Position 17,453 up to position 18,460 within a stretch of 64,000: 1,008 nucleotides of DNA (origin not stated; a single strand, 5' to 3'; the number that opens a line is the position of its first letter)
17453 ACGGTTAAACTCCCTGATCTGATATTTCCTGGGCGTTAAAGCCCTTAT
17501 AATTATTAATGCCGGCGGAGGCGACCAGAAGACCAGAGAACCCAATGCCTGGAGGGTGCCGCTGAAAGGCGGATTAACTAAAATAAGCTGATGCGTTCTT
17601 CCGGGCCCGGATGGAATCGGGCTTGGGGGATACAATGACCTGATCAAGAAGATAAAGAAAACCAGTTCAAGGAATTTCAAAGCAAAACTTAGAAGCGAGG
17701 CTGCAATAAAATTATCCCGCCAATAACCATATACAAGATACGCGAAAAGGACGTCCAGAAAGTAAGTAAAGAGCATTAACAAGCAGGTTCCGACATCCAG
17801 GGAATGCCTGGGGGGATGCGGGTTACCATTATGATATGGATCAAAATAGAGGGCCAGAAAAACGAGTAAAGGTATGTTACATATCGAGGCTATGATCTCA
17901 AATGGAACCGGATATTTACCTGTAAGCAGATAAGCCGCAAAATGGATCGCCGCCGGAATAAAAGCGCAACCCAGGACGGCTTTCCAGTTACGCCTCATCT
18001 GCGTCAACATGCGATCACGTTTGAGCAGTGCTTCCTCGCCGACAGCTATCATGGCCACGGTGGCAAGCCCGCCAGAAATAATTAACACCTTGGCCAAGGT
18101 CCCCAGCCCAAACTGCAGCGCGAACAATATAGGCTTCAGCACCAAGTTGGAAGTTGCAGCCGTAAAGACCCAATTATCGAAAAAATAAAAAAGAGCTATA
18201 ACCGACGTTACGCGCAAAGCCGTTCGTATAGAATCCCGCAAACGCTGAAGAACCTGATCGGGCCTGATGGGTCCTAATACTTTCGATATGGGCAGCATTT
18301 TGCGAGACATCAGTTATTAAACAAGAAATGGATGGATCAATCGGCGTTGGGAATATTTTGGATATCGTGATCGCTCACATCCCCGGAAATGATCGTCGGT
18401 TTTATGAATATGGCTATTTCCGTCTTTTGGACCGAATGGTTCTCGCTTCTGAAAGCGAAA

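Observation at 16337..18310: Polytopic-membrane B12-radical SAM enzyme as the last gene of the secretion operon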

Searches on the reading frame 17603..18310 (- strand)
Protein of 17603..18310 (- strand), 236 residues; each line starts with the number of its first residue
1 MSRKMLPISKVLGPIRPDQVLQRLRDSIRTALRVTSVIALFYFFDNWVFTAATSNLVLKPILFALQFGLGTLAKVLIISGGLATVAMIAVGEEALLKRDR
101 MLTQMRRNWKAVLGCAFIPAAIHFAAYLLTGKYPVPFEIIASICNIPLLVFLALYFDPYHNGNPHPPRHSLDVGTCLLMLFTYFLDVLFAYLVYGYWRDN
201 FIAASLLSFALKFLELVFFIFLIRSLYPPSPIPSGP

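Call 59: search_protein_representatives(alignment_id=A3)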
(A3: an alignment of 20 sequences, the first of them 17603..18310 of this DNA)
Query: 20 sequences, 224 profile positions. Proteins with E-value up to 0.001 (for the whole library): 95; up to 1e-10: 83; up to 1e-30: 38. The best 95 are listed.
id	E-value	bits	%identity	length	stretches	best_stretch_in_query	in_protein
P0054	6.5e-67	242.0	-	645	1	4-224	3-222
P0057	1.1e-66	241.2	-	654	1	4-224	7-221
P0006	2.0e-65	237.1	-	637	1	1-224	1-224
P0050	5.1e-60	219.4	-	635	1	5-223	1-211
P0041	9.5e-58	212.0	-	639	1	3-223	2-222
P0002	1.7e-51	191.5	-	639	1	5-222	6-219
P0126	1.6e-46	175.2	-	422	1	1-224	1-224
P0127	2.4e-45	171.4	-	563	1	1-224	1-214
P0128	2.8e-45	171.2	-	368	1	2-224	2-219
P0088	1.2e-43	165.9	-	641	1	8-224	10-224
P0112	3.7e-43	164.3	-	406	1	8-224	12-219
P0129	1.3e-41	159.2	-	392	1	21-224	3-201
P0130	7.0e-41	156.8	-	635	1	1-224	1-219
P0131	8.5e-41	156.5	-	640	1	5-224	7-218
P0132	5.0e-40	154.0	-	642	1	1-224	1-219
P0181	1.9e-17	80.2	-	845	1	7-224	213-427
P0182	8.7e-17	78.0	-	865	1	6-219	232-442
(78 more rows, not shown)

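Call 84: find_encoding_contigs(protein=P0181, flank=5000, max_places=2)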
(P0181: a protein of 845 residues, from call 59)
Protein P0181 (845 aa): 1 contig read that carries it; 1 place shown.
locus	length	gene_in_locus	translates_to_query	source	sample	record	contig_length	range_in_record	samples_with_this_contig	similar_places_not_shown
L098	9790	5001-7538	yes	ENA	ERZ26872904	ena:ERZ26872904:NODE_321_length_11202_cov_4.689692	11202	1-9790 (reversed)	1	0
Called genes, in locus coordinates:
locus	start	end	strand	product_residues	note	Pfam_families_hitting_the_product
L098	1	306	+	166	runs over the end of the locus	-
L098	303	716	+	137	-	PF01479:S4, PF28601:HSP15_C (weak)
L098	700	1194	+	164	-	-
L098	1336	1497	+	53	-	-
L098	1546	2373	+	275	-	-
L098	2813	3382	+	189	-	PF01209:Ubie_methyltran, PF13489:Methyltransf_23, PF13847:Methyltransf_31, PF08241:Methyltransf_11, PF08242:Methyltransf_12, PF13649:Methyltransf_25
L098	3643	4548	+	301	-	PF01040:UbiA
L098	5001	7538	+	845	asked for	PF02310:B12-binding (faint), PF04055:Radical_SAM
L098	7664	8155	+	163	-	-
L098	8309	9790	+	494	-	?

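Call 85: find_encoding_contigs(protein=P0182, flank=8000, max_places=2)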
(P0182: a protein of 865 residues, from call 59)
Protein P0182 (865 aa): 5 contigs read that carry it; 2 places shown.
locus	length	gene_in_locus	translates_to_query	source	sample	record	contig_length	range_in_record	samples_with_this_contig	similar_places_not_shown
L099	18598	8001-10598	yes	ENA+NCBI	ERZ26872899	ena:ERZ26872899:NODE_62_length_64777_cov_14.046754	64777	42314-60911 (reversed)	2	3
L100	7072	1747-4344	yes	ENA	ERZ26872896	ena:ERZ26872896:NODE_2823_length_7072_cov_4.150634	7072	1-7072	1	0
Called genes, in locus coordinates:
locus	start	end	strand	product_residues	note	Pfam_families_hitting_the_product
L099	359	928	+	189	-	PF01209:Ubie_methyltran, PF13489:Methyltransf_23, PF13847:Methyltransf_31, PF08241:Methyltransf_11, PF08242:Methyltransf_12, PF13649:Methyltransf_25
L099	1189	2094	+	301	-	PF01040:UbiA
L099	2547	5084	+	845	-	PF02310:B12-binding (faint), PF04055:Radical_SAM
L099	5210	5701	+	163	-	-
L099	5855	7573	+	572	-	PF12804:NTP_transf_3, PF00781:DAGK_cat, PF19279:YegS_C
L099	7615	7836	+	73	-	-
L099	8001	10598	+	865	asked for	PF02310:B12-binding (weak), PF04055:Radical_SAM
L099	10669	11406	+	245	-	PF13428:TPR_14 (faint)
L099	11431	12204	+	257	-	PF04402:SIMPL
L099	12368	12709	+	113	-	-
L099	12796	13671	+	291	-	-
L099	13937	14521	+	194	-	-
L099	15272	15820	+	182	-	-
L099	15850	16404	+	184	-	PF00672:HAMP (weak)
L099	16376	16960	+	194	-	-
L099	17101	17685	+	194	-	-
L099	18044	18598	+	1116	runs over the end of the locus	PF00009:GTP_EFTU, PF22042:EF-G_D2, PF03144:GTP_EFTU_D2, PF14492:EFG_III, PF03764:EFG_IV, PF00679:EFG_C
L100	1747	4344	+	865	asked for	PF02310:B12-binding (weak), PF04055:Radical_SAM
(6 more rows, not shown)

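Call 93: search_protein_families(library=ncbifam, proteins=[L099:359-928:+, L099:1189-2094:+, L099:5210-5701:+, L099:5855-7573:+, L099:10669-11406:+, L099:11431-12204:+], max_evalue=0.0001)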
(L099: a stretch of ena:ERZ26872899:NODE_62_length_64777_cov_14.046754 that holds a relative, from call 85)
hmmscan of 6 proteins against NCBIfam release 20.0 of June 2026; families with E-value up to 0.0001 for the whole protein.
L099:359-928:+ (189 aa): 30 families (the best 25 are shown)
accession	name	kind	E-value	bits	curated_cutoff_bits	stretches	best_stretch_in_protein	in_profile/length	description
TIGR01934.1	MenG_MenH_UbiE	subfamily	3.2e-40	137.8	158.35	1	12-154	3-143/223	ubiquinone/menaquinone biosynthesis methyltransferase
NF001244.0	PRK00216.1-5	equivalog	2.5e-39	135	216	1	7-151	7-152/236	bifunctional demethylmenaquinone methyltransferase/2-methoxy-6-polyprenyl-1,4-benzoquinol methylase UbiE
NF052510.1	methyltran_MpqE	exception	3.4e-31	108.4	335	1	11-151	9-150/234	methyl-plastoquinone biosynthesis methyltransferase MpqE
NF001241.0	PRK00216.1-2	equivalog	1.4e-29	103.4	327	1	6-152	9-147/231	demethylmenaquinone methyltransferase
NF001243.0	PRK00216.1-4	equivalog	2.3e-29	102.4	235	1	8-150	7-149/237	demethylmenaquinone methyltransferase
TIGR02752.1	MenG_heptapren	equivalog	2.4e-28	99.2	419.85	1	10-150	7-147/231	demethylmenaquinone methyltransferase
NF001242.0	PRK00216.1-3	equivalog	2.7e-27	95.8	351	1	11-150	31-173/258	bifunctional demethylmenaquinone methyltransferase/2-methoxy-6-polyprenyl-1,4-benzoquinol methylase UbiE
NF001240.0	PRK00216.1-1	equivalog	9.2e-22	77.3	378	1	12-149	27-165/251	bifunctional demethylmenaquinone methyltransferase/2-methoxy-6-polyprenyl-1,4-benzoquinol methylase UbiE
NF004452.0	PRK05785.1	equivalog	5.4e-16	58.8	207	1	11-144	12-137/228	hypothetical protein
NF045667.1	MTase_DVU1556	equivalog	6.6e-14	51.9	155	1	38-159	12-126/213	DVU_1556 family methyltransferase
NF045823.1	PthPhpthDimycoMt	equivalog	2e-13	50.1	300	1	52-157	70-171/256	phthiotriol/phenolphthiotriol dimycocerosates methyltransferase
NF043040.1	corrin_prot_MT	hypoth_equivalog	3.5e-13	49.5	180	1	19-150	13-145/216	corrinoid protein-associated methyltransferase CpaM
NF045825.1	FAmtase_mtf2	equivalog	9.3e-13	48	400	1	51-157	61-163/248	fatty-acid O-methyltransferase Mtf2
NF007610.0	PRK10258.1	equivalog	1.9e-12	47.1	342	1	39-157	33-143/251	malonyl-ACP O-methyltransferase BioC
TIGR02072.1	BioC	equivalog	9.5e-12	45.2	184.95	1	47-155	33-135/244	malonyl-ACP O-methyltransferase BioC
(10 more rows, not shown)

L099:1189-2094:+ (301 aa): 19 families
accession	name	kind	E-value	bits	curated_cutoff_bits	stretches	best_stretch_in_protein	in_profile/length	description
NF004751.0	PRK06080.1-3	equivalog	5.3e-58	196.9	264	1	5-268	10-269/296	1,4-dihydroxy-2-naphthoate polyprenyltransferase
NF004749.0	PRK06080.1-1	equivalog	4.8e-57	193.4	277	1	4-297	18-308/311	1,4-dihydroxy-2-naphthoate polyprenyltransferase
NF004753.0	PRK06080.1-5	equivalog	2.1e-41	142.1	555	1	5-299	11-308/312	1,4-dihydroxy-2-naphthoate polyprenyltransferase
NF004617.0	PRK05951.1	equivalog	4.6e-39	134.4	239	1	13-300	22-303/306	prenyltransferase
NF004750.0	PRK06080.1-2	equivalog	1.2e-36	126.6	346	1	4-296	5-300/301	1,4-dihydroxy-2-naphthoate polyprenyltransferase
NF009926.0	PRK13387.1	equivalog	8.9e-35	120.3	316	1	8-297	6-314/317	1,4-dihydroxy-2-naphthoate polyprenyltransferase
TIGR00751.1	menA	equivalog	4.3e-33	115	102.15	1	20-264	8-257/284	1,4-dihydroxy-2-naphthoate octaprenyltransferase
TIGR02235.1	menA_cyano-plnt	equivalog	1.1e-29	103.7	225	1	8-293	2-282/285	2-carboxy-1,4-naphthoquinone phytyltransferase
NF004752.0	PRK06080.1-4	subfamily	6.8e-29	101.4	289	1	17-264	15-269/300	1,4-dihydroxy-2-naphthoate polyprenyltransferase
NF004754.0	PRK06080.1-6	equivalog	1.8e-26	93.3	522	1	6-298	10-305/308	1,4-dihydroxy-2-naphthoate polyprenyltransferase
NF009513.0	PRK12872.1-3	equivalog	7.9e-14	51.9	288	1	42-255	54-258/293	prenyltransferase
NF009523.0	PRK12884.1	equivalog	3e-10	39.8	269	1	18-261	17-246/279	prenyltransferase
NF009058.0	PRK12392.1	subfamily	3e-07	29.8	494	1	35-278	47-286/333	bacteriochlorophyll c synthase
NF009521.0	PRK12882.1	equivalog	3.1e-07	29.9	296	1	10-287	10-265/280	geranylgeranylglycerol-phosphate geranylgeranyltransferase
TIGR01474.1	ubiA_proteo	equivalog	5.1e-07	29.5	275.45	1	39-266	39-253/282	4-hydroxybenzoate octaprenyltransferase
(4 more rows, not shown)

L099:5210-5701:+ (163 aa): 0 families

L099:5855-7573:+ (572 aa): 15 families
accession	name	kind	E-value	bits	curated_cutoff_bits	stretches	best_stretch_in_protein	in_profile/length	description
NF009604.0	PRK13057.1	equivalog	2.1e-64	217.4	274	1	301-571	24-293/302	lipid kinase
TIGR00147.1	TIGR00147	subfamily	5.6e-56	189.7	118.65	1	302-571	20-293/296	YegS/Rv2252/BmrU family lipid kinase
NF002033.0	PRK00861.1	subfamily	1.3e-51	175.2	293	1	303-571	31-303/328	putative lipid kinase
NF009874.0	PRK13337.1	equivalog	1.5e-51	175.2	385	1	319-569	38-290/305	diacylglycerol kinase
NF009602.0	PRK13054.1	equivalog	6.2e-49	166.7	284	1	312-571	29-291/301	lipid kinase YegS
NF009605.0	PRK13059.1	equivalog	1.4e-46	158.8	313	1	304-570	19-289/295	putative lipid kinase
NF009603.0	PRK13055.1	subfamily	2.6e-40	138.4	342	1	306-570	25-297/335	diacylglycerol kinase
TIGR03702.1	lip_kinase_YegS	equivalog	4.2e-37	127.8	387.45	1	312-570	25-286/295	lipid kinase YegS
NF009025.0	PRK12361.1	equivalog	1e-36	126.3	505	1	305-572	263-539/546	hypothetical protein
NF008882.0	PRK11914.1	equivalog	5.5e-34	117.7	302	1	324-570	49-300/306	diacylglycerol kinase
NF040993.1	MamU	equivalog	2.2e-28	99.5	400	1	304-571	24-293/296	lipid kinase MamU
TIGR03310.1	matur_MocA_YgfJ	equivalog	2.1e-07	31.1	186.45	1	27-139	15-124/188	molybdenum cofactor cytidylyltransferase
NF003952.0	PRK05450.1-5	subfamily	4.6e-06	25.9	193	0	27-135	17-121/250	3-deoxy-manno-octulosonate cytidylyltransferase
TIGR00453.1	ispD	equivalog_domain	8.9e-06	25.3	181.3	1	27-132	17-119/219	2-C-methyl-D-erythritol 4-phosphate cytidylyltransferase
NF001457.0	PRK00317.1-3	equivalog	2.8e-05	23.7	164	1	24-139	15-123/200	molybdenum cofactor guanylyltransferase MobA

L099:10669-11406:+ (245 aa): 1 family
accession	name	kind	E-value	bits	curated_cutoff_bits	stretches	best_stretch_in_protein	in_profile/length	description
NF052415.1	T3SS_chap_SctY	equivalog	4.1e-05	24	70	1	90-182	12-104/106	type III secretion apparatus assembly chaperone SctY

L099:11431-12204:+ (257 aa): 0 families
